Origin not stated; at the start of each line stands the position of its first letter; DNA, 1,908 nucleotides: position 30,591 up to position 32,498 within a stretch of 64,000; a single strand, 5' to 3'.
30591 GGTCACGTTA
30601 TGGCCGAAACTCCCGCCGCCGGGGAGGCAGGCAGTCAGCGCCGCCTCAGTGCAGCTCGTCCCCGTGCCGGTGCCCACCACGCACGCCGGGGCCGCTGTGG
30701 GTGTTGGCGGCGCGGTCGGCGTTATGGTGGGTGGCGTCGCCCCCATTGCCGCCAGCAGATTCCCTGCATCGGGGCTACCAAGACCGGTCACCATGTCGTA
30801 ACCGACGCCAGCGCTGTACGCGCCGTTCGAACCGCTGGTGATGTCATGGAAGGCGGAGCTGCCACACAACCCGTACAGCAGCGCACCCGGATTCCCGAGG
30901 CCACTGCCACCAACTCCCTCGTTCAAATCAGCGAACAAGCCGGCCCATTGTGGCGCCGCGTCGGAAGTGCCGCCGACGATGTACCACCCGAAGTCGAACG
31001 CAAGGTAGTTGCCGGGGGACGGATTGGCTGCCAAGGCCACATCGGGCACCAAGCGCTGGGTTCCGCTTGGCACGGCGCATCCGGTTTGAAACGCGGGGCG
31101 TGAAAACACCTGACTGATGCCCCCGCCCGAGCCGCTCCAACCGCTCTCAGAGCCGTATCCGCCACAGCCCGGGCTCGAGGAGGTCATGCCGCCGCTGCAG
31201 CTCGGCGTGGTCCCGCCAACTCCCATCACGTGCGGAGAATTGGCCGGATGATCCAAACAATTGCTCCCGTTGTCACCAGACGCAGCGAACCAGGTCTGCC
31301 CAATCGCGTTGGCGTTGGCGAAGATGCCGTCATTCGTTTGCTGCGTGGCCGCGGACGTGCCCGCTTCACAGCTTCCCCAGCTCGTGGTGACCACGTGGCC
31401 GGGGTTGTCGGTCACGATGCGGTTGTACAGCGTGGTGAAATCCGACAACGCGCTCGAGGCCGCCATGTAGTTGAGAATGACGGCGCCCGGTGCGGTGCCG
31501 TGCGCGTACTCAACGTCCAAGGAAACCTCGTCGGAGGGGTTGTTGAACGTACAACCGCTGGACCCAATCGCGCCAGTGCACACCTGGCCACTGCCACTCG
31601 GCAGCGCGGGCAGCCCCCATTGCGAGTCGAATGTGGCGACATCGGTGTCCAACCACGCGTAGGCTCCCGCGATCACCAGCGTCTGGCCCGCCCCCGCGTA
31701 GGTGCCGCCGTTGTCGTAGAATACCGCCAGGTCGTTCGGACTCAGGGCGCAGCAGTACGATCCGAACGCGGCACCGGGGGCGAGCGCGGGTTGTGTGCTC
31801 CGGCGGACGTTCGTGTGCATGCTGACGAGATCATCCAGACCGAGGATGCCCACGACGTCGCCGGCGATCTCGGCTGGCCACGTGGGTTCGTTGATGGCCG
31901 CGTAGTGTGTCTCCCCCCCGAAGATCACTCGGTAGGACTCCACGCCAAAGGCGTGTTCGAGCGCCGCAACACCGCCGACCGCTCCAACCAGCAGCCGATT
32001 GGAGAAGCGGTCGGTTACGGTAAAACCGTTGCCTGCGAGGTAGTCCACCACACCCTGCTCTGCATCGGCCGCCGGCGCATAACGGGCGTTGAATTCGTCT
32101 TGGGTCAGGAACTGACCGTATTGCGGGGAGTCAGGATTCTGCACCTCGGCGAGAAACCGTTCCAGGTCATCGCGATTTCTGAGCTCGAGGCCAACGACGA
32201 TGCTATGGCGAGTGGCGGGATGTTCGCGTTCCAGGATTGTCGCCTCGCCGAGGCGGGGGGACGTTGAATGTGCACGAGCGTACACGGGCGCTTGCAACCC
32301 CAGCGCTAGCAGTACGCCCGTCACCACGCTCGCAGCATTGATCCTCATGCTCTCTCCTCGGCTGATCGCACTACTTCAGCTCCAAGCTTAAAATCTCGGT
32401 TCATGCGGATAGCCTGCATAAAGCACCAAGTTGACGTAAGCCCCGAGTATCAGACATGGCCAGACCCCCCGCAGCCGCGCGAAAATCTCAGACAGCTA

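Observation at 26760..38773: Operon-like array of a GH108 muramidase, two giant modular secreted proteins and a DUF1566 protein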

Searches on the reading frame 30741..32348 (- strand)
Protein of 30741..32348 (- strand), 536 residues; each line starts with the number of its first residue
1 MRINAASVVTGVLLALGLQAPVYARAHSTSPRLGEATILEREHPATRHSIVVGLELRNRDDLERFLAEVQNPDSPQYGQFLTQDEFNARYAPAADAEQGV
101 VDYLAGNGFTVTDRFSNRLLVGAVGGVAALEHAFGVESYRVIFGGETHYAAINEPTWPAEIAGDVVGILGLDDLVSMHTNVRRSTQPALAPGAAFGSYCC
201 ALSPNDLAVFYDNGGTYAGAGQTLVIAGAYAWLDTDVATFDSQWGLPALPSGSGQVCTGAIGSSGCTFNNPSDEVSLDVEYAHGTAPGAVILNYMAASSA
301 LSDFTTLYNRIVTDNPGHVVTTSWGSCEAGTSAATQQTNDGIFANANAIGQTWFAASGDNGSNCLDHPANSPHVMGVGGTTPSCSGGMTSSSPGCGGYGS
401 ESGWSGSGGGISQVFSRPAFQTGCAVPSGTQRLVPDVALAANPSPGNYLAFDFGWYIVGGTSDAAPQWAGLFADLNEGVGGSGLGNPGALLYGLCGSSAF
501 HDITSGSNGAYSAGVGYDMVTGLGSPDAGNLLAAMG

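Call 63: search_solved_structures(query=window:30741-32348:-, max_evalue=0.001, show_alignments=1)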
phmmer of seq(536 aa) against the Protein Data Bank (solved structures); distinct sequences matched with E-value up to 0.001: 12.
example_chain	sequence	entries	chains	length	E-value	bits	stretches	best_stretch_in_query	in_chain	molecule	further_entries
1t1e_A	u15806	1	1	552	2.7e-38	135.3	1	47-534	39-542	kumamolisin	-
1t1g_A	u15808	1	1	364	1.5e-30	109.7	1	201-534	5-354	kumamolisin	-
1gt9_1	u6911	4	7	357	2.5e-30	109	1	201-534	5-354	KUMAMOLYSIN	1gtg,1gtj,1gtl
1sio_A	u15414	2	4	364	3e-30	108.7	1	201-534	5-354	kumamolisin-As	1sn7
1siu_A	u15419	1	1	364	1.5e-29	106.4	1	201-534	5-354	kumamolisin-As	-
1zvj_A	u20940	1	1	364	1.6e-29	106.3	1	201-534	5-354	kumamolisin-As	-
4ne7_A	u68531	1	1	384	5e-29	104.7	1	201-534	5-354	Kumamolisin-As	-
1zvk_A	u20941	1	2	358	7.4e-29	104.1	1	201-534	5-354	kumamolisin-As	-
1t1i_A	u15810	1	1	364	1.8e-28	102.9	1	201-534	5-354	kumamolisin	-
3edy_A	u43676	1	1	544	4.4e-08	35.5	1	39-532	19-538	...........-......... 1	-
3ee6_A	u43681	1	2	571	5.7e-08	35.2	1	39-532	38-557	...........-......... 1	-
1pc6_A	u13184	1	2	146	0.0005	22.2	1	46-138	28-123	Protein ninB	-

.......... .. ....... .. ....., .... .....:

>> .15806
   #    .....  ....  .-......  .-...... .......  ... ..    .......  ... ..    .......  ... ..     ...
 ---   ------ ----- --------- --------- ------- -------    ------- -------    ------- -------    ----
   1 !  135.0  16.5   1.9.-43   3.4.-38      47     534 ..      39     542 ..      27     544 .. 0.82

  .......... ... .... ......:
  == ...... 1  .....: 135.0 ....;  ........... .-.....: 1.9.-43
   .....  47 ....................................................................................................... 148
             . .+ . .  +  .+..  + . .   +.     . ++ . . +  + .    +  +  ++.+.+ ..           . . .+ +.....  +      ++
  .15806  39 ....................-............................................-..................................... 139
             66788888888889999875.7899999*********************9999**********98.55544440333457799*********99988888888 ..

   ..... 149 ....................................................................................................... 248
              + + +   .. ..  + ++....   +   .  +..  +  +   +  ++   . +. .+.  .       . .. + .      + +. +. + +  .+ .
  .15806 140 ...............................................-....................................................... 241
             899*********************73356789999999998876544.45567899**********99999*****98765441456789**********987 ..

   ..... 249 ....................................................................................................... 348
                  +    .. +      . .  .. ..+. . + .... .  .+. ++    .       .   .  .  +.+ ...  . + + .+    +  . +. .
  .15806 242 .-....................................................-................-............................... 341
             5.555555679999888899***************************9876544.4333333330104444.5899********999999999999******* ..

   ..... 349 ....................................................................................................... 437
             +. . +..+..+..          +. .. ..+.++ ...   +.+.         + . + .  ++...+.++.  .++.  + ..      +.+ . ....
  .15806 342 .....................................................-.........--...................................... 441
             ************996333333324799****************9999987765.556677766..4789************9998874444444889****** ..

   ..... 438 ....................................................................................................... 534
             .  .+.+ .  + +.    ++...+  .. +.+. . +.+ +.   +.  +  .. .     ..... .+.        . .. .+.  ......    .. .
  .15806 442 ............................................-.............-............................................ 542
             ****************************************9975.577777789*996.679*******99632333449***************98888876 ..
